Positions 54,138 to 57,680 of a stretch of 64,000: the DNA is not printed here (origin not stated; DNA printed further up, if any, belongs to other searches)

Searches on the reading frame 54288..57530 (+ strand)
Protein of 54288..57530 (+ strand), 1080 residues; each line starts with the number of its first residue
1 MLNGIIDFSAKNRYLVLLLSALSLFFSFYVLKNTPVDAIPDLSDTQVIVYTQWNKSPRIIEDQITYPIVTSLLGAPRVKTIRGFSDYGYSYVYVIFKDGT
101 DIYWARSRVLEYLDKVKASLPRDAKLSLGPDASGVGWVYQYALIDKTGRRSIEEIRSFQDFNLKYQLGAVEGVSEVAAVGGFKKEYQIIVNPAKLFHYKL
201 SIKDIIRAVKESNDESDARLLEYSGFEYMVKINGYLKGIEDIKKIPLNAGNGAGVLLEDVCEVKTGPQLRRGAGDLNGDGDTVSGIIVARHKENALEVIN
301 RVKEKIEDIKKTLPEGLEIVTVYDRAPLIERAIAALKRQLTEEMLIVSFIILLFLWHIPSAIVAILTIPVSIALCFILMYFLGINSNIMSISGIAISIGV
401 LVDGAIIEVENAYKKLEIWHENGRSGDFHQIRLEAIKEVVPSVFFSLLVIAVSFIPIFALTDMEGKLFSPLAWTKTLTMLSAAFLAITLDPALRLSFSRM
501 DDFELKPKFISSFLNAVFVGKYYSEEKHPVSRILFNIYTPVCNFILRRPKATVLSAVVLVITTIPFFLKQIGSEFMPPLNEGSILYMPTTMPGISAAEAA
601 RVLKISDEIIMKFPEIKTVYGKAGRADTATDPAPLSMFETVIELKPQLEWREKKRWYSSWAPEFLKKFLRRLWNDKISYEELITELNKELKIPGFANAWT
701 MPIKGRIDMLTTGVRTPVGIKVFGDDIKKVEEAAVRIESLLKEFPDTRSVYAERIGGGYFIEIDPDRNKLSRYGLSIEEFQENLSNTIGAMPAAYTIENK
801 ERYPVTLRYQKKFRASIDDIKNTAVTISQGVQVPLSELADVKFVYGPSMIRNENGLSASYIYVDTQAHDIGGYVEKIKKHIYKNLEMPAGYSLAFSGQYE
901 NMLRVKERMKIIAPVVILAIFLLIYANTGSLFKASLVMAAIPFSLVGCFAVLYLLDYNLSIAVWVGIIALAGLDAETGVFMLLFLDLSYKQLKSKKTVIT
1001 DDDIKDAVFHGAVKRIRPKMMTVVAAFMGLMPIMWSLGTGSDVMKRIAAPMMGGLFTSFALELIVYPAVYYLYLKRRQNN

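Call 64: search_protein_families(library=pfam, proteins=[window:54288-57530:+], max_evalue=0.001)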
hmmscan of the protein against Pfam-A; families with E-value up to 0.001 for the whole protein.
window:54288-57530:+ (1080 aa): 1 family
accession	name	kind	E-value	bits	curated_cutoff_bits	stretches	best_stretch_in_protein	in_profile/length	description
PF00873.25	ACR_tran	-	1.9e-211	705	28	1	5-1072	1-1019/1021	AcrB/AcrD/AcrF family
